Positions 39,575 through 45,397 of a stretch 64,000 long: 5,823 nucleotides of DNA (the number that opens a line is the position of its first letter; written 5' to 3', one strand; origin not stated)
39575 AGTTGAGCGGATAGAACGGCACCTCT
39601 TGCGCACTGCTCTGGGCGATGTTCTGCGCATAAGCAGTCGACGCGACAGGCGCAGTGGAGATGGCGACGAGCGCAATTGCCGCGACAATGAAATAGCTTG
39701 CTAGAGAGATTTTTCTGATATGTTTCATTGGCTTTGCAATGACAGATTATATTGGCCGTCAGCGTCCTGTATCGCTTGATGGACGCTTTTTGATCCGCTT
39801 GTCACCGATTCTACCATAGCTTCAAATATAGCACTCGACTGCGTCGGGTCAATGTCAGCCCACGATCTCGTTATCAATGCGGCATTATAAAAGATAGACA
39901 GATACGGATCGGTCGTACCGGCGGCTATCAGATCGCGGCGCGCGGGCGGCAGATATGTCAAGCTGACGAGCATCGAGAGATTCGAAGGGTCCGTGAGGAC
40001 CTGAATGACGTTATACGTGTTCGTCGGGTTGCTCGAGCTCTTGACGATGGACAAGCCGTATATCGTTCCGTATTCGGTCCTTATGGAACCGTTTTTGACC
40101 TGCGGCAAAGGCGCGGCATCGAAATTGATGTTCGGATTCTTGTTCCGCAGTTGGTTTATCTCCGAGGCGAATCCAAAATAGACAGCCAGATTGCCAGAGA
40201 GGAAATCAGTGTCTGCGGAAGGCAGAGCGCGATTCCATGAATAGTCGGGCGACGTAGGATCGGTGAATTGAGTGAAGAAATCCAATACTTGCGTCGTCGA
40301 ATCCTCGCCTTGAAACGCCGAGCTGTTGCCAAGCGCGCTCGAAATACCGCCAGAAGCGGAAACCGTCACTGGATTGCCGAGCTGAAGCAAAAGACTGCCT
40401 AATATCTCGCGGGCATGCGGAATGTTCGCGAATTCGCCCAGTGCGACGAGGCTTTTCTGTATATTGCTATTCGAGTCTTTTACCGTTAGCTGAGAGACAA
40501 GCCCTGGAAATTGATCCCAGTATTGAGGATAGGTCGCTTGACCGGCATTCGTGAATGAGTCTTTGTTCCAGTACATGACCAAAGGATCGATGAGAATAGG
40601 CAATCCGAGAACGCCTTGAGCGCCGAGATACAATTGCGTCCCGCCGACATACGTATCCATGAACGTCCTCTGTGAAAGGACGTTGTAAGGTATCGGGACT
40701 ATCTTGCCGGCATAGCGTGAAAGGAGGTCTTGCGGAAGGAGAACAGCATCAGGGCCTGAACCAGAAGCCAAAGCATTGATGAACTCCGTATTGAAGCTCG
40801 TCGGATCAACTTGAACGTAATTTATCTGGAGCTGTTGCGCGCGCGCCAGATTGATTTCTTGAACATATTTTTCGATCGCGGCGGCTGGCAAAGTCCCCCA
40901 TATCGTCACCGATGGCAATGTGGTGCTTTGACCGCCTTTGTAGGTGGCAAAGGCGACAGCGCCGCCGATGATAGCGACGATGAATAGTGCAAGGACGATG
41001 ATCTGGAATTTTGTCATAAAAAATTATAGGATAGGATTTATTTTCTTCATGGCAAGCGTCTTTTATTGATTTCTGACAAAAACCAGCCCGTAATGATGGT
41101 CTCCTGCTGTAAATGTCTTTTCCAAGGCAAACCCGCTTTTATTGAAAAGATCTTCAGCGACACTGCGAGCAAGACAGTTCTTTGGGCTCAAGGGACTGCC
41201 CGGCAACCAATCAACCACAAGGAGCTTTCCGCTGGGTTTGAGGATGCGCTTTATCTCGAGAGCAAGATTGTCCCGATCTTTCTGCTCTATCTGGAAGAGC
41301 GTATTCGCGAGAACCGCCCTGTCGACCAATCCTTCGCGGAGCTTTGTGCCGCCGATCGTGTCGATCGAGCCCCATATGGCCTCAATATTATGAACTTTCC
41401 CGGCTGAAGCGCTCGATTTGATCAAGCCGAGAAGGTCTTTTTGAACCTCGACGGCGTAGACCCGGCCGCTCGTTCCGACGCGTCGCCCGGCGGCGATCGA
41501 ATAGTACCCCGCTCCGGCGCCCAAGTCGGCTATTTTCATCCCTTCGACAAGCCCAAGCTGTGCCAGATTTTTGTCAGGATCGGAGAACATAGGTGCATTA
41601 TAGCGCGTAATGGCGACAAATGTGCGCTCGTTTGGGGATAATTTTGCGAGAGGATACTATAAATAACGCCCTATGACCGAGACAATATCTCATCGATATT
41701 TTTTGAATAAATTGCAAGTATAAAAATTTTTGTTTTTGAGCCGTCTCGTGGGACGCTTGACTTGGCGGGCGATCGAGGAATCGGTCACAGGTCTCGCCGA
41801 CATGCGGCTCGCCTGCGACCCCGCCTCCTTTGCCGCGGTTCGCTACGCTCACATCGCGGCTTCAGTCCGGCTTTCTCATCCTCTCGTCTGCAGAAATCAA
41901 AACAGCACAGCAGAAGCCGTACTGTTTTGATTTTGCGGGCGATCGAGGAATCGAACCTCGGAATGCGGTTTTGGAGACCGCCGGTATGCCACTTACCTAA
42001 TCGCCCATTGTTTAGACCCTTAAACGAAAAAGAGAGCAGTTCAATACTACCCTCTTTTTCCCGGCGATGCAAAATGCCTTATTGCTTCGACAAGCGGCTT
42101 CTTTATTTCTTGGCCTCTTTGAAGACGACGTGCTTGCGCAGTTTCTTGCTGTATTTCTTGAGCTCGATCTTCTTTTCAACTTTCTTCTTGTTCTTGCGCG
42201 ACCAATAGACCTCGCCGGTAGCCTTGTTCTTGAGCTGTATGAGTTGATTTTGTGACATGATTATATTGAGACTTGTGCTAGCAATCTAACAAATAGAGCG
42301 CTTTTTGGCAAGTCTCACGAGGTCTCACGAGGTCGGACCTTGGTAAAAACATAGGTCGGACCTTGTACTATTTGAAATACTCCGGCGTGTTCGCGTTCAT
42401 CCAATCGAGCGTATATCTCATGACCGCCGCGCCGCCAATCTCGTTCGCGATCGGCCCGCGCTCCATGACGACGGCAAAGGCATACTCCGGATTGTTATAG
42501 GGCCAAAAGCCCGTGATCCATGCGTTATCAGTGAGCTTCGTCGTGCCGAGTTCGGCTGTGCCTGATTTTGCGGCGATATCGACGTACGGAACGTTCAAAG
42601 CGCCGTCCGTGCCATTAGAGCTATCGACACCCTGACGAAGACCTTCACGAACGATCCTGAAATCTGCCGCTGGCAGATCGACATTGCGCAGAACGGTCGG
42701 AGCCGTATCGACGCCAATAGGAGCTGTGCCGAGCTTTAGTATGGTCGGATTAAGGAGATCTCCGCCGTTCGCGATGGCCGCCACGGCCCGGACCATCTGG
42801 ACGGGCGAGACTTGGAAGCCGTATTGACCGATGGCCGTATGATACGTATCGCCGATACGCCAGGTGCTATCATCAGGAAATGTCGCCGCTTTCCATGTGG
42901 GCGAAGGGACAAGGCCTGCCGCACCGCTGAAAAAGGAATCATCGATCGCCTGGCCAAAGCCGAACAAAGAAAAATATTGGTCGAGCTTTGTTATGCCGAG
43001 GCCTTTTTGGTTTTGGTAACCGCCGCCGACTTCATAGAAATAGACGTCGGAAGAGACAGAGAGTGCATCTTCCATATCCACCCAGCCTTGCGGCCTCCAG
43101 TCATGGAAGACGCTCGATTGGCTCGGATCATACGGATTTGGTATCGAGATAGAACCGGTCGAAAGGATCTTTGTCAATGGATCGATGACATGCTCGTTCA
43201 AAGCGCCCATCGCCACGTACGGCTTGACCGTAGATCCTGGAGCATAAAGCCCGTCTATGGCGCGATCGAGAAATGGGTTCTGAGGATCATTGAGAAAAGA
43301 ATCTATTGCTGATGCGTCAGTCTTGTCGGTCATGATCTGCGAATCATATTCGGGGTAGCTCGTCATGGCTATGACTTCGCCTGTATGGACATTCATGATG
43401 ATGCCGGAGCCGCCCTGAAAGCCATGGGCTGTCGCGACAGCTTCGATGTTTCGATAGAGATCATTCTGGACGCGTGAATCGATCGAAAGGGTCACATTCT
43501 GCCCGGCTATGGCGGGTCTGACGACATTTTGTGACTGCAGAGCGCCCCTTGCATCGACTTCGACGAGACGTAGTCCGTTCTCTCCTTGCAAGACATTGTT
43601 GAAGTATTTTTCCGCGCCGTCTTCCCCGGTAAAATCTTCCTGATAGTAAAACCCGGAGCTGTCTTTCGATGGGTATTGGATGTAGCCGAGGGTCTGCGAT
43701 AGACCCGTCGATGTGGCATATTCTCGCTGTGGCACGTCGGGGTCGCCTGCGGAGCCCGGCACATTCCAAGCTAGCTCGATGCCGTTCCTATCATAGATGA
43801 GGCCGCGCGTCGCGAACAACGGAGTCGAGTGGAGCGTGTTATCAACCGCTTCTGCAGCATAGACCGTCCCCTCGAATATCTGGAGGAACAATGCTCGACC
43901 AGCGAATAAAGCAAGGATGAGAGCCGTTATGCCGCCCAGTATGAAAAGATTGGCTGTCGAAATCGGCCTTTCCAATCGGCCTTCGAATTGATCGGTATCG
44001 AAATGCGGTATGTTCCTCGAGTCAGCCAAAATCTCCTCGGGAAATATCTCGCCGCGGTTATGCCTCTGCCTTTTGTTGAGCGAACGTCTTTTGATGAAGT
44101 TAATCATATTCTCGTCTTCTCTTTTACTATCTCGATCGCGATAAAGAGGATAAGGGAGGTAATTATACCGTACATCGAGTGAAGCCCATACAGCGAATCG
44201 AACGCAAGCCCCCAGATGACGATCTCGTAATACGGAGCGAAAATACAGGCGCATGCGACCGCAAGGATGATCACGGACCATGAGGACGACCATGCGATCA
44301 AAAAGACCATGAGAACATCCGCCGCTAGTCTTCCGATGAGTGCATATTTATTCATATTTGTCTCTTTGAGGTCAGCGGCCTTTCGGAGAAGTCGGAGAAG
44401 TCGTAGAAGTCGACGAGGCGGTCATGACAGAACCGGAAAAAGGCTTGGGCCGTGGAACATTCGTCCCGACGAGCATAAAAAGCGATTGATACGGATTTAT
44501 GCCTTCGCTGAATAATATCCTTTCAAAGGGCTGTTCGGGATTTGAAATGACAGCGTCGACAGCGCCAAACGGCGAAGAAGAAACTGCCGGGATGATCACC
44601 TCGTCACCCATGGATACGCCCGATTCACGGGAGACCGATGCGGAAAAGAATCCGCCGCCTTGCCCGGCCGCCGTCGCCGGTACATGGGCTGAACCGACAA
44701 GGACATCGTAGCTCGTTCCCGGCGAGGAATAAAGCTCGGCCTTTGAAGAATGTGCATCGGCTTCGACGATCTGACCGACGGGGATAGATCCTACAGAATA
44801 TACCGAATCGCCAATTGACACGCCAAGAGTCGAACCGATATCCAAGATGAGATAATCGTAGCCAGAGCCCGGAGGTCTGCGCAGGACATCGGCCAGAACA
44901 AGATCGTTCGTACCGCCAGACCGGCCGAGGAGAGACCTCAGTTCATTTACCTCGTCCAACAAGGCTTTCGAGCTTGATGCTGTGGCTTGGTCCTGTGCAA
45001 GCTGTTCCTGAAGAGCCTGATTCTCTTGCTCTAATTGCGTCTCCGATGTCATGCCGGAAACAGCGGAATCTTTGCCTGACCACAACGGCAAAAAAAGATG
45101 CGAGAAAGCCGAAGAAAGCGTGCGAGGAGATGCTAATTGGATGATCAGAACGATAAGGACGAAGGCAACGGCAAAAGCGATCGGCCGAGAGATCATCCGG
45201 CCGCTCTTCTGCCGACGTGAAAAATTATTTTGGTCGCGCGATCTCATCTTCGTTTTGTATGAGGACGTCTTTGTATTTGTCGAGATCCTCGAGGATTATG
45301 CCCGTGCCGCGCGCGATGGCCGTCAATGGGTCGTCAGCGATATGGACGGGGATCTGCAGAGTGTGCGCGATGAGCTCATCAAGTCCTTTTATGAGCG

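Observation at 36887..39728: Tandem array of five paralogous proteins sharing a VirB2/TrbC-like two-TM hairpin, one fused to a large S/T/N-rich ectodomain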

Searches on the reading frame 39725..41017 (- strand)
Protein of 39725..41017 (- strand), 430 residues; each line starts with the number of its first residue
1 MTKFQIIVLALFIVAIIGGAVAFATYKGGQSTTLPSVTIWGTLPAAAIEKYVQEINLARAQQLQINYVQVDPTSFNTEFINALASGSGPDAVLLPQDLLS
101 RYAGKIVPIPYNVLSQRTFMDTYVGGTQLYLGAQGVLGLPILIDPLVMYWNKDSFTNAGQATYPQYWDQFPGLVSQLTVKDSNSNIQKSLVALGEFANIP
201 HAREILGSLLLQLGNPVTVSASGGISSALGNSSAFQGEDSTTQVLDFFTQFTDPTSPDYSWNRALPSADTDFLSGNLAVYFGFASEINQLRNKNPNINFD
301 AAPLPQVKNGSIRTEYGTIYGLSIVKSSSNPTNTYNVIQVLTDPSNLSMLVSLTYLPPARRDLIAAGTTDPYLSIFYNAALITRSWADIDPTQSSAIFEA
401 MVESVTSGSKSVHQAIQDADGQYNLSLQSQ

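Call 3: search_protein_families(library=pfam, proteins=[window:39725-41017:-], max_evalue=1)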
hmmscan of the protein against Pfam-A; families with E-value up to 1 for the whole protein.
window:39725-41017:- (430 aa): 2 families
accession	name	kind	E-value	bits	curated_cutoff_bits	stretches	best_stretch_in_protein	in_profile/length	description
PF01547.30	SBP_bac_1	-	1.9e-16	61.4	26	1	61-344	22-303/307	Bacterial extracellular solute-binding protein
PF13416.11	SBP_bac_8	-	3.8e-12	47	27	1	60-364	9-266/279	Bacterial extracellular solute-binding protein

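Call 34: find_related_loci(query=A3, collection=genome_contigs, flank=10000)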
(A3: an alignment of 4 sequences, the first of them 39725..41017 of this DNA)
Query A3 (430 aa) in genome_contigs; peptide patterns used: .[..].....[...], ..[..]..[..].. (x = any residue, [..] = any of these).
165 stretches matched a pattern; 29 encode a relative of the query (tblastn E <= 1e-3); 29 distinct loci.
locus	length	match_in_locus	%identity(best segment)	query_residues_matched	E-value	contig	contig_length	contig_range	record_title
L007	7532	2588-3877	82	1-430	0e+0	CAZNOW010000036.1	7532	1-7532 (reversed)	MAG TPA_asm: uncultured Candidatus Saccharibacteria bacterium isolate binchicken_co3_143 genome assembly, contig: NODE_3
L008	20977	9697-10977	52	1-429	7e-155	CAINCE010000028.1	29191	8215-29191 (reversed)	uncultured bacterium isolate KR5_bin-306 genome assembly, contig: bin-306:28/77, whole genome shotgun sequence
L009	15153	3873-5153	53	1-429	1e-152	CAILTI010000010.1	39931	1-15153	uncultured bacterium isolate MJ-time_bin-2460 genome assembly, contig: bin-2460:10/60, whole genome shotgun sequence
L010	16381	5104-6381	52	1-429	8e-151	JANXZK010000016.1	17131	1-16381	MAG: bacterium isolate GL140_4_metabat_307 GL140_4_k141_956257, whole genome shotgun sequence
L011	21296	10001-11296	52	1-428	5e-150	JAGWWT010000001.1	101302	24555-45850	MAG: Patescibacteria group bacterium isolate REEB45 contig-150_146, whole genome shotgun sequence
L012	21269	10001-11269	52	1-424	3e-149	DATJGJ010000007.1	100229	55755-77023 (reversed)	MAG TPA_asm: Candidatus Paceibacterota bacterium isolate SMAG_U15483 k141_10325922, whole genome shotgun sequence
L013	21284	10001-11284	51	1-428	1e-145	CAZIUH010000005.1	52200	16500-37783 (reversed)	MAG TPA_asm: uncultured Candidatus Saccharibacteria bacterium isolate SRP178699_co1_126 genome assembly, contig: NODE_55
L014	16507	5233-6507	49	1-428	1e-145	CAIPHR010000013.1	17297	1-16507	uncultured bacterium isolate MJ-2014_bin-1666 genome assembly, contig: bin-1666:13/95, whole genome shotgun sequence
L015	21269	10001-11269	51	1-424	4e-144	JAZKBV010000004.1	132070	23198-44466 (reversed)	MAG: Patescibacteria group bacterium isolate ADI_H3L2_122-bin008 ADIH3L2_B008_0_000000000004, whole genome shotgun seque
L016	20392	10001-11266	50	1-424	2e-143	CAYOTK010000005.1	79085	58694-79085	MAG TPA_asm: uncultured Candidatus Saccharibacteria bacterium isolate SRP278252_co2_142 genome assembly, contig: NODE_45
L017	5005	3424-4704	50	1-428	7e-145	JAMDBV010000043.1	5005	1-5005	MAG: Patescibacteria group bacterium isolate FK_Sedi_B_Bin.203 NODE_73997_length_5005_cov_2.08159, whole genome shotgun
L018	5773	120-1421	49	2-428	1e-141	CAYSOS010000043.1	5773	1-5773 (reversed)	MAG TPA_asm: uncultured Candidatus Saccharibacteria bacterium isolate SRP273308_co1_214 genome assembly, contig: NODE_25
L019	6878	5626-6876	50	1-418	6e-141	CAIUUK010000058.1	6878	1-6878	uncultured bacterium isolate VK3_bin-1048 genome assembly, contig: bin-1048:58/69, whole genome shotgun sequence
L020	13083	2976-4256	50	2-429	1e-138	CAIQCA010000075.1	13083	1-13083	uncultured bacterium isolate AM_bin-1725 genome assembly, contig: bin-1725:075/167, whole genome shotgun sequence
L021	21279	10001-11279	54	1-428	3e-133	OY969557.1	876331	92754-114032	MAG: uncultured bacterium isolate MFD09286.bin.c.8 genome assembly, chromosome: 1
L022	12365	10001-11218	48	17-424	2e-127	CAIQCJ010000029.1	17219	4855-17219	uncultured bacterium isolate AM-2014_bin-3722 genome assembly, contig: bin-3722:29/41, whole genome shotgun sequence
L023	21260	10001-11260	42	1-422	4e-116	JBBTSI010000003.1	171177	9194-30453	MAG: Patescibacteria group bacterium isolate H43-bin056_1 H43_bin056_1_000000000003, whole genome shotgun sequence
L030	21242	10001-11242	39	1-416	8e-99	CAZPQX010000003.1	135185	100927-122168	MAG TPA_asm: uncultured Candidatus Saccharibacteria bacterium isolate SRP292972_co1_63 genome assembly, contig: NODE_148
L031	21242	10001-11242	39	1-416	1e-107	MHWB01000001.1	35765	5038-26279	MAG: Candidatus Zambryskibacteria bacterium RIFCSPLOWO2_01_FULL_39_39 rifcsplowo2_01_scaffold_1551, whole genome shotgun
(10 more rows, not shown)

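Call 58: search_solved_structures(query=window:39725-41017:-, max_evalue=0.001)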
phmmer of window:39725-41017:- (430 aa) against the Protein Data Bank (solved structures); distinct sequences matched with E-value up to 0.001: 5.
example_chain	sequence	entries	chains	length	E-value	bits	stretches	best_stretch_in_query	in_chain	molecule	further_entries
4r9f_A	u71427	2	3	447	1.8e-11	46.8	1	76-379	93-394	MBP1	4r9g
9vus_A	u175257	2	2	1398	2.1e-06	30.1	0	71-183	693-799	Soluble cytochrome b562,2-oxoglutarate receptor 1,Soluble cytochrome b562,2-oxoglutarate r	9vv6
6dts_A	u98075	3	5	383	7.3e-05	25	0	37-156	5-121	maltose-binding protein MalE2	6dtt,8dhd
2fnc_A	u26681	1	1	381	8.6e-05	24.8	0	38-156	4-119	maltose ABC transporter, periplasmic maltose-binding protein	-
4qrz_A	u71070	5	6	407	0.00077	21.6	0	49-181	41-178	ABC-TYPE SUGAR TRANSPORTER | ABC transporter, substrate binding protein (Sugar)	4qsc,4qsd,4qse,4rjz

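Call 59: search_protein_families(library=ncbifam, proteins=[window:39725-41017:-], max_evalue=0.001)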
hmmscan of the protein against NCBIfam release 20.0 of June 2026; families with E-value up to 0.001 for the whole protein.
window:39725-41017:- (430 aa): 0 families

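Call 67: search_protein_families(library=pfam, proteins=[L023:14008-15087:-, L030:15932-17056:-, L018:4336-5415:-, L010:12025-13533:+, L011:14457-15431:-, L031:15108-16316:-, L019:584-883:+, L023:7060-7404:+], max_evalue=0.001)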
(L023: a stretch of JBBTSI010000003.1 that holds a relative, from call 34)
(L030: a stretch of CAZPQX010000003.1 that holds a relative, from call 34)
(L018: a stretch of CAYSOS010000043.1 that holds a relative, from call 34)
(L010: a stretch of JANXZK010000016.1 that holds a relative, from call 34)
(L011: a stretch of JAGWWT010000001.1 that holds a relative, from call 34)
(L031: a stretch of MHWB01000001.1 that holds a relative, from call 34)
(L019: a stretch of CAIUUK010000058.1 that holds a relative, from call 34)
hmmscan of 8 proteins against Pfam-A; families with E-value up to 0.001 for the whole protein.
L023:14008-15087:- (359 aa): 0 families

L030:15932-17056:- (374 aa): 0 families

L018:4336-5415:- (359 aa): 0 families

L010:12025-13533:+ (502 aa): 0 families

L011:14457-15431:- (324 aa): 1 family
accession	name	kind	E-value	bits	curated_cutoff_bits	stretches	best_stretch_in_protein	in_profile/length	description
PF01145.31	Band_7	-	8.1e-08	33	23.6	1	95-257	29-174/176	SPFH domain / Band 7 family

L031:15108-16316:- (402 aa): 0 families

L019:584-883:+ (99 aa): 0 families

L023:7060-7404:+ (114 aa): 0 families

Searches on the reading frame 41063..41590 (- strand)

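Call 9: search_protein_families(library=pfam, proteins=[window:41063-41590:-], max_evalue=0.001)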
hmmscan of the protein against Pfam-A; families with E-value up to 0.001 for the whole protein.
window:41063-41590:- (175 aa): 7 families
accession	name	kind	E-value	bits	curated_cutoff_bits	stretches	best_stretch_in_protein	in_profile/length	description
PF13847.12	Methyltransf_31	-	3.9e-10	40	27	1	16-127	3-111/145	Methyltransferase domain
PF13649.12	Methyltransf_25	-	6.9e-10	39.9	27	1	20-121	1-97/97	Methyltransferase domain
PF08241.18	Methyltransf_11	-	2.1e-08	35.1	21.2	1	22-125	2-95/95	Methyltransferase domain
PF01209.24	Ubie_methyltran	-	3.3e-05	23.8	20.1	1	14-127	45-153/233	ubiE/COQ5 methyltransferase family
PF01135.25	PCMT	-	6.6e-05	23.2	20.3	1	11-68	68-125/210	Protein-L-isoaspartate(D-aspartate) O-methyltransferase (PCMT)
PF05175.20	MTS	-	7e-05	23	23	1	16-126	31-139/170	Methyltransferase small domain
PF02475.24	TRM5-TYW2_MTfase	-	0.00095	19.6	28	0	16-79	36-99/164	TRM5/TYW2 methyltransferase domain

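Call 59: search_protein_families(library=ncbifam, proteins=[window:41063-41590:-], max_evalue=0.001)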
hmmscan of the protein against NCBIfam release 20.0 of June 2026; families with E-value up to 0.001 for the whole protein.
window:41063-41590:- (175 aa): 18 families
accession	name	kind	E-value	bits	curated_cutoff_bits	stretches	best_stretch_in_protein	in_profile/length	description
NF008823.0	PRK11873.1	subfamily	2.9e-14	53.2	263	1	14-129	75-185/272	arsenite methyltransferase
NF041537.1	ArsM_AhpD_UU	exception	4.7e-12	45.3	510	1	14-137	74-192/345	arsenite methyltransferase/AhpD domain selenoprotein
NF041536.1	ArsM_DUF2284_UU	exception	2.7e-11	42.5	575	1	15-129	75-184/459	arsenite methyltransferase/DUF2284 domain selenoprotein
TIGR02469.1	CbiT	equivalog_domain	3.8e-09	36.9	78.3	1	9-94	12-94/124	precorrin-6Y C5,15-methyltransferase (decarboxylating) subunit CbiT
NF047649.1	MTase_UXPK_star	exception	3.9e-09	35.9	460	1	15-135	76-191/283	methyltransferase/UXPK-star double selenoprotein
NF001240.0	PRK00216.1-1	equivalog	1.4e-07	30.8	378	1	12-128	59-171/251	bifunctional demethylmenaquinone methyltransferase/2-methoxy-6-polyprenyl-1,4-benzoquinol methylase UbiE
NF052510.1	methyltran_MpqE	exception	2.2e-07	30.5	335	1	11-127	41-153/234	methyl-plastoquinone biosynthesis methyltransferase MpqE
NF043040.1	corrin_prot_MT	hypoth_equivalog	4.4e-07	29.5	180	1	15-128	40-150/216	corrinoid protein-associated methyltransferase CpaM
NF001556.0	PRK00377.1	equivalog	5.2e-07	29.6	238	1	9-75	33-100/198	cobalt-precorrin-6Y C(15)-methyltransferase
NF010549.0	PRK13942.1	equivalog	7.7e-06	25.5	282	1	11-74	72-135/215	protein-L-isoaspartate O-methyltransferase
NF040538.1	methyl_ArsM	equivalog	1.5e-05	24.4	500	0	16-63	61-108/356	arsinothricin biosynthesis methyltransferase ArsM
TIGR02752.1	MenG_heptapren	equivalog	1.6e-05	24.5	419.85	1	9-127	38-151/231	demethylmenaquinone methyltransferase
NF001243.0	PRK00216.1-4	equivalog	2.3e-05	23.9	235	1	9-126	40-152/237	demethylmenaquinone methyltransferase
NF005640.0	PRK07402.1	equivalog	4.7e-05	23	219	1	9-75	36-101/200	precorrin-6Y C5,15-methyltransferase subunit CbiT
NF010550.0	PRK13943.1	equivalog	8.3e-05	21.9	359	1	12-69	76-133/322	protein-L-isoaspartate O-methyltransferase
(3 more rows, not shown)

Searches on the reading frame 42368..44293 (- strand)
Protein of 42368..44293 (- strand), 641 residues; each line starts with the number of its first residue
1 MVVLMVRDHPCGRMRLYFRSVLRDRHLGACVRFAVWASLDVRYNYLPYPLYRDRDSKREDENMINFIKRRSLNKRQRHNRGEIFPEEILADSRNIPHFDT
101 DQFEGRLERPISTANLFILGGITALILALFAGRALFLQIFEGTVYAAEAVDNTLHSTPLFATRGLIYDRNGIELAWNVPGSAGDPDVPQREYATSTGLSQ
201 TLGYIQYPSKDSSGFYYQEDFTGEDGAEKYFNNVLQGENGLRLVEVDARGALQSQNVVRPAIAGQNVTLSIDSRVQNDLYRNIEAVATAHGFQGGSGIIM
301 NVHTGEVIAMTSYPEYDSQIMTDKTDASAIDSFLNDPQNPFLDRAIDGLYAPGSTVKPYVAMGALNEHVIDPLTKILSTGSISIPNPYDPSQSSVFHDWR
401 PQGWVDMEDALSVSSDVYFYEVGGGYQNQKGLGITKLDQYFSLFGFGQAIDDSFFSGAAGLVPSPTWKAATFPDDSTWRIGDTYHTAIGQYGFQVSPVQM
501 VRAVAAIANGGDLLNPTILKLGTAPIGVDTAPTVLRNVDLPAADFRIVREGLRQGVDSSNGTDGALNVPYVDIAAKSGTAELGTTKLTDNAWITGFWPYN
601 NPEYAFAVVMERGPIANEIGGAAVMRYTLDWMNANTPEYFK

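Call 9: search_protein_families(library=pfam, proteins=[window:42368-44293:-], max_evalue=0.001)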
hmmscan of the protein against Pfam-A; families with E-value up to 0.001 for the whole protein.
window:42368-44293:- (641 aa): 2 families
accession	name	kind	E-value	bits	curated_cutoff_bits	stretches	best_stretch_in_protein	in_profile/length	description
PF00905.27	Transpeptidase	-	8.4e-48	163.5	22.1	1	295-614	1-282/299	Penicillin binding protein transpeptidase domain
PF03717.20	PBP_dimer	-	8.1e-13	49.6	24.4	1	188-253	106-176/180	Penicillin-binding Protein dimerisation domain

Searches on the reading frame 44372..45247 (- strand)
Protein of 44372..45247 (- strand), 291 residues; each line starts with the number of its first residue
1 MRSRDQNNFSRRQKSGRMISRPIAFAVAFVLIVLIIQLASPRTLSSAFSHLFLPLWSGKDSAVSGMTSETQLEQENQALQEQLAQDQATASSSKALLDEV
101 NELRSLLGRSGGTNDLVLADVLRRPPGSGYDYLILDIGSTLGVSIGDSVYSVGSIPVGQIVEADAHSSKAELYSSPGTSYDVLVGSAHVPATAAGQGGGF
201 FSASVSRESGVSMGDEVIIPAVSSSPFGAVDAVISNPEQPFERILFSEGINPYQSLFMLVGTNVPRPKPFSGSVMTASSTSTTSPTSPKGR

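Call 9: search_protein_families(library=pfam, proteins=[window:44372-45247:-], max_evalue=0.001)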
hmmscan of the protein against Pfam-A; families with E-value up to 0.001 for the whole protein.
window:44372-45247:- (291 aa): 1 family
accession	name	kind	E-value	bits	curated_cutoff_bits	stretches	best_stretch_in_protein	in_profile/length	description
PF04085.20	MreC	-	2.3e-07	31.1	28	1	121-238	1-123/147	Rod shape-determining protein MreC, barrel core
